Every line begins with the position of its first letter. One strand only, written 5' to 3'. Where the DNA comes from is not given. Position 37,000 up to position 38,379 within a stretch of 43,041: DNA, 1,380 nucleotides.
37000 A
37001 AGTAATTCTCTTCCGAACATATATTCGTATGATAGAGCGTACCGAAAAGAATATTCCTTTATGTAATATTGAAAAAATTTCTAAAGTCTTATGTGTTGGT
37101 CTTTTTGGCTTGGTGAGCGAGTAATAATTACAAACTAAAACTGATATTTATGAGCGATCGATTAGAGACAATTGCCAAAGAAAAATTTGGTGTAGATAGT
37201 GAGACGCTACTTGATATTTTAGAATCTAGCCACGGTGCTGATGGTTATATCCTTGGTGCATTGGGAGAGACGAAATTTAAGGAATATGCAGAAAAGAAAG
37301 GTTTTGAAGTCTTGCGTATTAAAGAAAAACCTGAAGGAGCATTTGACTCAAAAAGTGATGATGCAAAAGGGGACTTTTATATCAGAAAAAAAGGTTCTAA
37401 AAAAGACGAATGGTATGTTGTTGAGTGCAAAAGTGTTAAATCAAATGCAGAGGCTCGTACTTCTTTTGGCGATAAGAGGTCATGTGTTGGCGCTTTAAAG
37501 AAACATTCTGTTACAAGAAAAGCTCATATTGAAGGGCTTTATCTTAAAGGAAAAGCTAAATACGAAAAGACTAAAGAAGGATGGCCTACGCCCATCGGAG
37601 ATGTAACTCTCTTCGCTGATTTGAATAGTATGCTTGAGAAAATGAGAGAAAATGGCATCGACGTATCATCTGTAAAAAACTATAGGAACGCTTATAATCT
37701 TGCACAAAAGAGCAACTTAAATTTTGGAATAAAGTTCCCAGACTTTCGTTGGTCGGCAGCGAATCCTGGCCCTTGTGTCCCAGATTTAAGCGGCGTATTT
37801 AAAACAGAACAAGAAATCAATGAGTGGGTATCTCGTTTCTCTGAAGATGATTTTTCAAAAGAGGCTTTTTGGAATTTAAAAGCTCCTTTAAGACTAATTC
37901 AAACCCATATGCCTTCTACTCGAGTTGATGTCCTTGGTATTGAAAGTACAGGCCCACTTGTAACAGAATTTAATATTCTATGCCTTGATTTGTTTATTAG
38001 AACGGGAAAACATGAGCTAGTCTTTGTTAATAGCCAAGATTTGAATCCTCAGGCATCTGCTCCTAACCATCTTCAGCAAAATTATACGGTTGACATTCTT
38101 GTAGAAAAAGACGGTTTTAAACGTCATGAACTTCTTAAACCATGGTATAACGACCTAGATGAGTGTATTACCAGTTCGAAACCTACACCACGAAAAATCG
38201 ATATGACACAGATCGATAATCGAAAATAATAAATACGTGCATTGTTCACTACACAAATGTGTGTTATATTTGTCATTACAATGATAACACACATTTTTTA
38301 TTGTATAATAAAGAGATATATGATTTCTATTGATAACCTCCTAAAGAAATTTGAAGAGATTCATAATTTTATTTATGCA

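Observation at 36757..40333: Low-GC ~3.6-kb islet between dnaX and a DUF1080/Gfo operon carrying C(pseudo)-R-M.S: candidate uncharacterised restriction-modification/defence module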

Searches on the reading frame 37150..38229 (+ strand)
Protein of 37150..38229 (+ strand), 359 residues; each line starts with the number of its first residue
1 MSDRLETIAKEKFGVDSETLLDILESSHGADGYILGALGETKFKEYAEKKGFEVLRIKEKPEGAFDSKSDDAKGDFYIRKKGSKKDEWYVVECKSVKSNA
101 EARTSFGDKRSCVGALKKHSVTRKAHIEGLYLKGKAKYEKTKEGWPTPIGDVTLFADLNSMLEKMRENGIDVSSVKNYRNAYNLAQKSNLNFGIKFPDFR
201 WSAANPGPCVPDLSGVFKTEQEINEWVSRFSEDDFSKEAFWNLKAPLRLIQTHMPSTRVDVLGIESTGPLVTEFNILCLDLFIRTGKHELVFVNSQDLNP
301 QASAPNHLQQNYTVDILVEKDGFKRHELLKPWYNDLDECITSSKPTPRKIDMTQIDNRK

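Call 4: search_protein_families(library=pfam, proteins=[window:37150-38229:+], max_evalue=0.01)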
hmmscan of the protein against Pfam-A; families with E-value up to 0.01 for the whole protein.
window:37150-38229:+ (359 aa): 0 families

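Call 8: search_protein_families(library=ncbifam, proteins=[window:37150-38229:+], max_evalue=0.1)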
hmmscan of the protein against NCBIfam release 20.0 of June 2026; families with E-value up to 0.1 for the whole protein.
window:37150-38229:+ (359 aa): 0 families

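Call 9: search_protein_families(library=padloc, proteins=[window:37150-38229:+], max_evalue=0.1)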
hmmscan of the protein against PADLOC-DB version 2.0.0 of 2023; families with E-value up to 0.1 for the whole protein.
window:37150-38229:+ (359 aa): 0 families

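Call 10: find_homologous_proteins(query=window:37150-38229:+, max_evalue=0.001)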
Query window:37150-38229:+ (359 aa): 314 proteins with E <= 0.001 among 1948 candidates; the best 120 are listed.
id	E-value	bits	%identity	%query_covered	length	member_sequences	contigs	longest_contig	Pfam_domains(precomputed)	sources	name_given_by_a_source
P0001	4.0e-242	820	99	100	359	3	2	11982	-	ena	-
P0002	6.1e-186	636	75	100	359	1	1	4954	-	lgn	-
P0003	1.3e-176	605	72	99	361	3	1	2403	-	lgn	-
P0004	5.8e-174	596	70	100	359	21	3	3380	-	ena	-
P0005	7.3e-132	458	58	99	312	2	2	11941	-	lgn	-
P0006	1.4e-131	457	58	99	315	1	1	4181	-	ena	-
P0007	1.0e-130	454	58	100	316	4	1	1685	-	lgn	-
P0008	2.5e-130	453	57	99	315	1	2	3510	-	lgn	-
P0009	3.2e-130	452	57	99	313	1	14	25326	-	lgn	-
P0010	6.3e-129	448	56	99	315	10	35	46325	-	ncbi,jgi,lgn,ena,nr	ncbi:MAG: hypothetical protein PHU62_07545 [Bacteroidales bacterium]|jgi:hypothetical protein|nr:hyp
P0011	7.4e-129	448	56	99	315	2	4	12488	-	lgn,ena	-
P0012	9.7e-129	447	56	99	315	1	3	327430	-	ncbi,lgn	-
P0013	1.9e-128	447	57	99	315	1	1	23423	-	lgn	-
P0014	2.4e-128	446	57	99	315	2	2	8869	-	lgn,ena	-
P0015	3.8e-128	446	55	99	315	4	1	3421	-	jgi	-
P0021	3.3e-126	439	56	97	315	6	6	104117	-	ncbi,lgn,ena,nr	ncbi:MAG: hypothetical protein J6X65_02575 [Bacteroidales bacterium]|nr:hypothetical protein [Bacter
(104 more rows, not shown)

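Call 11: search_solved_structures(query=window:37150-38229:+, max_evalue=10)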
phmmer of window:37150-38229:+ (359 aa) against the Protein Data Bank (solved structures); distinct sequences matched with E-value up to 10: 1.
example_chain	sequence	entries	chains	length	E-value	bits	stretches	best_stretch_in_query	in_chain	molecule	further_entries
4kzg_A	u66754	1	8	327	0.58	12.3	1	116-244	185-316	Zgc:86716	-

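Call 14: find_encoding_contigs(protein=P0012, flank=8000, max_places=3)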
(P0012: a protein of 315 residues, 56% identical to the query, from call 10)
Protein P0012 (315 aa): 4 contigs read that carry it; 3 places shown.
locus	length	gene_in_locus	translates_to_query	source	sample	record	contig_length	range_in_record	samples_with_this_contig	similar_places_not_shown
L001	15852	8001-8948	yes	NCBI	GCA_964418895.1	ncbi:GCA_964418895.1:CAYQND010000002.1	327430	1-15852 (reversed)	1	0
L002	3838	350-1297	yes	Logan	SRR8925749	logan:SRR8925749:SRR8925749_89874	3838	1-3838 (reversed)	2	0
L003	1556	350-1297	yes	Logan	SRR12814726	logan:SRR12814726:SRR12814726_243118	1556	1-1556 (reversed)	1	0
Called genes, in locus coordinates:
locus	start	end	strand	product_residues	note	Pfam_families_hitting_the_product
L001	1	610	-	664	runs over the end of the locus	PF00289:Biotin_carb_N, PF02786:CPSase_L_D2, PF07478:Dala_Dala_lig_C, PF02785:Biotin_carb_C, PF25917:BSH_RND, PF00364:Biotin_lipoyl, PF25984:BSH_YknX (faint)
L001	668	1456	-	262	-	PF00378:ECH_1, PF16113:ECH_2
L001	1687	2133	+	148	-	-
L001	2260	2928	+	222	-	PF13568:OMP_b-brl_2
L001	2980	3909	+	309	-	PF08331:QueG_DUF1730, PF13187:Fer4_9 (faint), PF25160:LdpA_Fe-S-bd (faint), PF00037:Fer4 (faint), PF12837:Fer4_6 (faint), PF13237:Fer4_10 (faint), PF12838:Fer4_7 (faint), PF13484:Fer4_16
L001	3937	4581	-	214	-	PF13505:OMP_b-brl (faint), PF13568:OMP_b-brl_2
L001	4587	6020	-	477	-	PF00497:SBP_bac_3, PF01464:SLT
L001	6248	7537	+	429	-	PF01553:Acyltransferase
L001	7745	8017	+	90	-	PF13560:HTH_31, PF12844:HTH_19, PF01381:HTH_3, PF13443:HTH_26 (weak)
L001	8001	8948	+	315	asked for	-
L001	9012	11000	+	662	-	PF02384:N6_Mtase, PF01170:UPF0020 (weak), PF07669:Eco57I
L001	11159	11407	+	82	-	-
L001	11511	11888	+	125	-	PF19647:Septknot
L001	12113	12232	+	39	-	-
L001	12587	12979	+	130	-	PF19647:Septknot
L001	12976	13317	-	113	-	-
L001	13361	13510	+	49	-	-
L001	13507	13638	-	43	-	-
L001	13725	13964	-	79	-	-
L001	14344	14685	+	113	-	PF19647:Septknot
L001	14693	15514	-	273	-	PF10145:PhageMin_Tail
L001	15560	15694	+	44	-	-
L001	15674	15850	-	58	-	?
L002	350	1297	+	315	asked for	-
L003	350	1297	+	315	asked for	-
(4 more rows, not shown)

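Call 15: find_encoding_contigs(protein=P0021, flank=8000, max_places=3)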
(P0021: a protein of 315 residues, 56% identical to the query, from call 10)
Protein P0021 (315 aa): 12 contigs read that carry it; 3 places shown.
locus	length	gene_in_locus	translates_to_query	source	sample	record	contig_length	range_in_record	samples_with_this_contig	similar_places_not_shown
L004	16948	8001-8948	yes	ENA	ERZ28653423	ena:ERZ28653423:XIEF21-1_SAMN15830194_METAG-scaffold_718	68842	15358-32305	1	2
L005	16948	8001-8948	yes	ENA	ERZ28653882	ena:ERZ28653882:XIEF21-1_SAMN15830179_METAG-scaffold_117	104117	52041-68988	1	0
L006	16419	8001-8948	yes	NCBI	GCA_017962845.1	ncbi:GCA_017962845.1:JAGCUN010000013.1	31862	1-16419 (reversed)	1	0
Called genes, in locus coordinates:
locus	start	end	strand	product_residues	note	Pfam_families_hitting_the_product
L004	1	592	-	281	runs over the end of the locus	PF00005:ABC_tran, PF13175:AAA_15 (faint), PF13304:AAA_21 (weak)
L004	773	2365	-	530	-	PF00512:HisKA (faint), PF02518:HATPase_c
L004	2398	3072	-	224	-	-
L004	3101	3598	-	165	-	PF00293:NUDIX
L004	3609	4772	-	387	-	PF13177:DNA_pol3_delta2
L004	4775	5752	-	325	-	PF00493:MCM (weak), PF20030:bpMoxR, PF07726:AAA_3, PF07728:AAA_5, PF17863:AAA_lid_2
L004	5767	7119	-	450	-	PF00639:Rotamase, PF13145:Rotamase_2 (weak), PF13616:Rotamase_3, PF00639:Rotamase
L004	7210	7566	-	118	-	PF00468:Ribosomal_L34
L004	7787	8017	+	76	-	PF12844:HTH_19, PF13560:HTH_31, PF01381:HTH_3, PF13443:HTH_26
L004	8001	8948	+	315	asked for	-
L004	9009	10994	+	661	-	PF02384:N6_Mtase, PF07669:Eco57I, PF01420:Methylase_S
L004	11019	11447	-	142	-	PF13279:4HBT_2, PF03061:4HBT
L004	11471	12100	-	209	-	PF01035:DNA_binding_1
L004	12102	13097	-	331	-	PF00294:PfkB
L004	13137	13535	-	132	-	PF00403:HMA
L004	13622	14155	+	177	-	PF01121:CoaE, PF13238:AAA_18 (weak)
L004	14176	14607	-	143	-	-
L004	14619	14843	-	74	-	PF07927:HicA_toxin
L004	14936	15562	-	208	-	PF03548:LolA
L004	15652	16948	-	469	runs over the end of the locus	PF05221:AdoHcyase, PF00670:AdoHcyase_NAD, PF02826:2-Hacid_dh_C, PF07991:KARI_N (weak)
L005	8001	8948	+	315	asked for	-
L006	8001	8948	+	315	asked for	-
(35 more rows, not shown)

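Call 16: find_encoding_contigs(protein=P0001, flank=8000, max_places=3)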
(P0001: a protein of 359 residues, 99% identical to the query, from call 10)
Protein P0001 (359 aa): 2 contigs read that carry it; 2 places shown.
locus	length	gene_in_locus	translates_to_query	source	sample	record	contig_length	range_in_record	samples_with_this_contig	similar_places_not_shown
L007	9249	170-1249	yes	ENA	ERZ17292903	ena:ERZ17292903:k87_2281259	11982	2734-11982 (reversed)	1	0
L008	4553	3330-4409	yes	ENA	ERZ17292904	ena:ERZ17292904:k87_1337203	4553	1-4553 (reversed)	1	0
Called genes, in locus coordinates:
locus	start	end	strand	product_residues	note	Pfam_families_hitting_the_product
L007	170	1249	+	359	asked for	-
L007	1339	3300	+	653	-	PF02384:N6_Mtase, PF01170:UPF0020 (weak), PF07669:Eco57I, PF01420:Methylase_S (weak)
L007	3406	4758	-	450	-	PF06439:3keto-disac_hyd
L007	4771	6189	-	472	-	PF01408:GFO_IDH_MocA, PF19051:GFO_IDH_MocA_C2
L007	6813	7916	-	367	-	PF01571:GCV_T, PF08669:GCV_T_C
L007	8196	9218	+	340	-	PF00892:EamA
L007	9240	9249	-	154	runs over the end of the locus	PF02367:TsaE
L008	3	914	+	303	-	?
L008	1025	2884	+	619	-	PF05496:RuvB_N (faint), PF13177:DNA_pol3_delta2, PF13401:AAA_22 (weak), PF00004:AAA, PF22608:DNAX_ATPase_lid, PF12169:DNA_pol3_gamma3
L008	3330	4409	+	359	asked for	-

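Call 20: search_protein_families(library=pfam, proteins=[L001:7745-8017:+, L004:7787-8017:+], max_evalue=0.1)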
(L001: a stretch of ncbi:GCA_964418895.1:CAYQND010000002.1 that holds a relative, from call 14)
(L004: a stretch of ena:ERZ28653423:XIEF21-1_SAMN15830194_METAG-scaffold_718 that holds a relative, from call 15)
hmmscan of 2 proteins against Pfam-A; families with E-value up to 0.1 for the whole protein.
L001:7745-8017:+ (90 aa): 6 families
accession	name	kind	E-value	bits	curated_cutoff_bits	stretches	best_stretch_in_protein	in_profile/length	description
PF01381.28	HTH_3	-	3.8e-16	59.3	23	1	25-77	1-53/55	Helix-turn-helix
PF12844.13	HTH_19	-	5.5e-13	49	30.2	1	25-83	4-62/64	Helix-turn-helix domain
PF13560.12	HTH_31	-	3.7e-10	40.4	27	1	21-74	2-56/64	Helix-turn-helix domain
PF13443.12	HTH_26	-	1.2e-07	32.3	22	1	25-81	2-59/63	Cro/C1-type HTH DNA-binding domain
PF13413.12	HTH_25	-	0.0025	18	24.6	1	26-56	3-33/62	Helix-turn-helix domain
PF05383.23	La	-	0.059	13.7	37.1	0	3-30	31-59/59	La domain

L004:7787-8017:+ (76 aa): 9 families
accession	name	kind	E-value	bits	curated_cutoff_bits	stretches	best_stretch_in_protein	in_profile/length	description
PF01381.28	HTH_3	-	4.5e-17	62.3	23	1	11-65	1-55/55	Helix-turn-helix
PF13560.12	HTH_31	-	7.7e-11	42.6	27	1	7-62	2-58/64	Helix-turn-helix domain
PF12844.13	HTH_19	-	1e-10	41.8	30.2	1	11-66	4-59/64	Helix-turn-helix domain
PF13443.12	HTH_26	-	4.6e-08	33.6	22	1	11-67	2-59/63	Cro/C1-type HTH DNA-binding domain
PF13412.12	HTH_24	-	0.0053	16.7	21.9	1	10-34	8-32/48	Winged helix-turn-helix DNA-binding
PF10820.13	DUF2543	-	0.007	17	25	0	5-40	34-72/81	Protein of unknown function (DUF2543)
PF17774.7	YlmH_RBD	-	0.037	14.8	23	1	27-63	32-68/84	Putative RNA-binding domain in YlmH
PF13413.12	HTH_25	-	0.053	13.8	24.6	1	12-43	3-34/62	Helix-turn-helix domain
PF08541.16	ACP_syn_III_C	-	0.092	13.3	26.6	0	46-75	19-48/90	3-Oxoacyl-[acyl-carrier-protein (ACP)] synthase III C terminal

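Call 22: find_encoding_contigs(protein=P0002, flank=6000, max_places=2)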
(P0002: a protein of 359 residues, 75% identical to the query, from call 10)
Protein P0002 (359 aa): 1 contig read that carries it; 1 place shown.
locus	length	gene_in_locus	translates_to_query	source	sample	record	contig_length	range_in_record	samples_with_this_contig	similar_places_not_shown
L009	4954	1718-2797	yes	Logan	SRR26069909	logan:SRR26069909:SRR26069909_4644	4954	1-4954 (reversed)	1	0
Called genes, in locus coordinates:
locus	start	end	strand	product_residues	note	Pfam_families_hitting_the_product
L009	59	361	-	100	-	-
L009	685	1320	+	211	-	PF00730:HhH-GPD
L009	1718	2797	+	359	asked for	-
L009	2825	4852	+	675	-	PF02384:N6_Mtase, PF01170:UPF0020 (weak), PF07669:Eco57I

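Call 23: find_encoding_contigs(protein=P0004, flank=6000, max_places=3)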
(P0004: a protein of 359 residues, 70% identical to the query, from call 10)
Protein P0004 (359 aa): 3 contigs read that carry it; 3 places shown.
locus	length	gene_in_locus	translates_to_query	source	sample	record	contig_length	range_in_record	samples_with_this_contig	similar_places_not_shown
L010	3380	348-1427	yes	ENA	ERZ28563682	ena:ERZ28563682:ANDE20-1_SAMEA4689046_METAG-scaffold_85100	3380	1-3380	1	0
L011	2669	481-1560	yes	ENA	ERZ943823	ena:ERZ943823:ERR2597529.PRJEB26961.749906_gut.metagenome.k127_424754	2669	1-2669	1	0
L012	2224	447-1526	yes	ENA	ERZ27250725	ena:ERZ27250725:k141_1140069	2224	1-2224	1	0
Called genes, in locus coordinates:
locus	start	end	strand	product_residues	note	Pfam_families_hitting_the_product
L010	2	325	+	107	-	?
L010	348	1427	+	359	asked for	-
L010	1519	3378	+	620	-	?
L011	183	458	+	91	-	PF13560:HTH_31, PF12844:HTH_19 (weak), PF01381:HTH_3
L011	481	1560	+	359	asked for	-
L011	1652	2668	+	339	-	?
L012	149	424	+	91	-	PF13560:HTH_31, PF12844:HTH_19 (weak), PF01381:HTH_3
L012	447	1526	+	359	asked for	-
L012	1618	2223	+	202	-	?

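Call 29: search_dna_similar(query=window:37150-38229:+, collection=plasmids, mode=protein, max_evalue=0.001)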
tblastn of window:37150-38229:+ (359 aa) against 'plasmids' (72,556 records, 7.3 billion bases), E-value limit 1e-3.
Records with a match: 1; places in all: 1; records where one place covers at least 80% of the query: 1.
Best place of each record, by identity: <60% 1.
By first word of the organism name: Thermus 1.
By predicted mobility (MOB-suite, as given by PLSDB): non-mobilizable 1.
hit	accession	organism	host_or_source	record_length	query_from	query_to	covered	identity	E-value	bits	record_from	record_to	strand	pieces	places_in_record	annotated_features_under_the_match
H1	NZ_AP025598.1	Thermus thermophilus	-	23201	13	344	92%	25.9%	1e-13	80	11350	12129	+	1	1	hypothetical protein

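Call 30: search_dna_similar(query=window:37150-38229:+, collection=phages, mode=protein, max_evalue=0.001)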
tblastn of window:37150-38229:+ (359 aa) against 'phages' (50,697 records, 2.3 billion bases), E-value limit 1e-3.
No match.

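Call 31: get_annotated_region(hit=H1, flank=6000)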
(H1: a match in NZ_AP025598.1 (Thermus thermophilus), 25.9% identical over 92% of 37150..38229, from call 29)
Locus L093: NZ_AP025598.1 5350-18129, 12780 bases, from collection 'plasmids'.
description: Thermus thermophilus strain SNM1-1 plasmid pTthSNM1-1c, complete sequence
organism: Thermus thermophilus (NCBI taxid 274)
taxonomy: Bacteria; Deinococcota; Deinococci; Thermales; Thermaceae; Thermus; Thermus thermophilus
host: -; source: -; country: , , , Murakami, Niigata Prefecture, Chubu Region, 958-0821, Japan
typing (MOB-suite, as given by PLSDB): non-mobilizable; replicon rep_cluster_193
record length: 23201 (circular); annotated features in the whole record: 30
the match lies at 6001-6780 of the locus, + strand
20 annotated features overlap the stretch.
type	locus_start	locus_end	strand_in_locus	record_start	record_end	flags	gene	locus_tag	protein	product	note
CDS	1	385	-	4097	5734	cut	-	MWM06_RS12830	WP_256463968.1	metal-dependent hydrolase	-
CDS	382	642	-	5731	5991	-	-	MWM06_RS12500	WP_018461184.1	hypothetical protein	-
CDS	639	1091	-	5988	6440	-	-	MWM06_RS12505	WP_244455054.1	hypothetical protein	-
CDS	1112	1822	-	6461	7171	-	-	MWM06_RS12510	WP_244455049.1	TolC family protein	GO:0055085 - transmembrane transport [Evidence IEA]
CDS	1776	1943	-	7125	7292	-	-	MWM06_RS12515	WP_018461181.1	hypothetical protein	-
CDS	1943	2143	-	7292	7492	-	-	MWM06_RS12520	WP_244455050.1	hypothetical protein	-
CDS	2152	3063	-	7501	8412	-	-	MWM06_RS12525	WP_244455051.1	ATP-binding protein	-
CDS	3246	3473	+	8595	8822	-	-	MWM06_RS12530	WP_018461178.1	ribbon-helix-helix protein, CopG family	GO:0006355 - regulation of DNA-templated transcription [Evidence IEA]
CDS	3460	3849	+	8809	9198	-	-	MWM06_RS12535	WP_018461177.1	type II toxin-antitoxin system VapC family toxin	-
CDS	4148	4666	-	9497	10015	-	-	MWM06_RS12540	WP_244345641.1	hypothetical protein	-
CDS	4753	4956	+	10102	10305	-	-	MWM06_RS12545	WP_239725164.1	helix-turn-helix domain-containing protein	-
CDS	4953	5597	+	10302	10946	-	-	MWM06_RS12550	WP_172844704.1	ParA family protein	-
CDS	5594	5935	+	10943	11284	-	-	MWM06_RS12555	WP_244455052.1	ATPase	-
CDS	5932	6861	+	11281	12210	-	-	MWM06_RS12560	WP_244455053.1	hypothetical protein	-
CDS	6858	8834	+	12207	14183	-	-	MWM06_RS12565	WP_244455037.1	N-6 DNA methylase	GO:0006306 - DNA methylation [Evidence IEA]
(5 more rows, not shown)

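Call 33: predict_structure(alignment_id=A1)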
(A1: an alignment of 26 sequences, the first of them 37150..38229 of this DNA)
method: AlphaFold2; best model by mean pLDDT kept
length: 359 residues; sequences in the alignment: 26
mean_pLDDT: 89.6   pTM: 0.86
mean pLDDT of the five models: 89.6, 87.3, 82.4, 80.0, 77.0
residues with pLDDT >= 90: 220; 70-90: 125; 50-70: 13; < 50: 1
segments of 3 or more residues with pLDDT < 50: none
pLDDT, mean of each block of 10 residues (from residue 1): 87 89 74 79 96 90 64 92 94 88 87 96 95 94 89 91 96 91 95 90 84 96 98 93 91 80 81 93 91 92 88 94 93 96 94 83
secondary structure, 60 per line:
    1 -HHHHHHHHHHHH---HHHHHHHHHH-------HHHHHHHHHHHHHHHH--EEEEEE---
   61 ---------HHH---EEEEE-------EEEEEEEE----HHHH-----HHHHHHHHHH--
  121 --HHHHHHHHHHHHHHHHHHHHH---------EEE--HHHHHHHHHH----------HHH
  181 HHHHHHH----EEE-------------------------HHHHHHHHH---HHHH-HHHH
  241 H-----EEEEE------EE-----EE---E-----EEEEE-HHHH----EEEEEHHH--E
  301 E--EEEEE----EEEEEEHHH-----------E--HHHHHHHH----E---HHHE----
elements in order: H2-13 H17-26 H34-49 E52-57 E76-80 E88-95 H100-103 H109-118 H123-143 E153-155 H158-167 H178-187 E192-194 H220-228 H232-235 H237-241 E247-251 E276-280 H282-285 E290-294 E304-308 E313-318 H336-343

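Call 35: search_protein_representatives(alignment_id=A1)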
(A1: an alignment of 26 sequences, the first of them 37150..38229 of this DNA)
Query: 26 sequences, 315 profile positions. Proteins with E-value up to 0.001 (for the whole library): 99; up to 1e-10: 56; up to 1e-30: 23. The best 99 are listed.
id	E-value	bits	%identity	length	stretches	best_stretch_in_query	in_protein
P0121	2.1e-123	427.9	-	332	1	1-315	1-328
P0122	1.0e-97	343.5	-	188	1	127-315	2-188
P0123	5.4e-87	308.2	-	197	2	160-315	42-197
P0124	2.1e-83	296.4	-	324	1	5-315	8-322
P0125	2.9e-71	256.5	-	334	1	25-315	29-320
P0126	3.2e-65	236.7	-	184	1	1-187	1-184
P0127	3.5e-62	226.7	-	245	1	1-215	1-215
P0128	2.3e-54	201.0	-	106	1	211-315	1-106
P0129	5.7e-53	196.4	-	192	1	128-315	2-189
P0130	7.3e-45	169.8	-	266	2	3-117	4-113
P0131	1.3e-44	169.0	-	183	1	3-165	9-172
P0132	7.8e-42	159.9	-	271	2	176-314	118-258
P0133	1.5e-41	158.9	-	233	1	3-210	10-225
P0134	2.3e-40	155.0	-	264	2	4-116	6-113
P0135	5.7e-38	147.2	-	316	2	2-119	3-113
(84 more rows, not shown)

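Call 36: search_protein_families(library=pfam, proteins=[L093:5932-6861:+, L093:6858-8834:+], max_evalue=0.001)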
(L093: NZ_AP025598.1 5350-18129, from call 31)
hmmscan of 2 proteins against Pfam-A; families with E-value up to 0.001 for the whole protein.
L093:5932-6861:+ (309 aa): 0 families

L093:6858-8834:+ (658 aa): 6 families
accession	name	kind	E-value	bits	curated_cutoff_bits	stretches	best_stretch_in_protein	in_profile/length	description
PF02384.22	N6_Mtase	-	8.7e-42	144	20.4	1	133-388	3-243/311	N-6 DNA Methylase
PF01420.25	Methylase_S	-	6.6e-11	43.1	22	1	463-632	6-159/168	Type I restriction modification DNA specificity domain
PF01170.24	UPF0020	-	1.5e-09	38.3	22.3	1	171-266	26-134/197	RMKL-like, methyltransferase domain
PF07669.17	Eco57I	-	1.3e-07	32.3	25.3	1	249-354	70-165/171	Eco57I restriction-modification methylase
PF20473.4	MmeI_Mtase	-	0.00084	19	27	0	176-246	22-102/259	MmeI, DNA-methyltransferase domain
PF05175.20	MTS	-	0.00096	19.3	23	0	167-272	25-117/170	Methyltransferase small domain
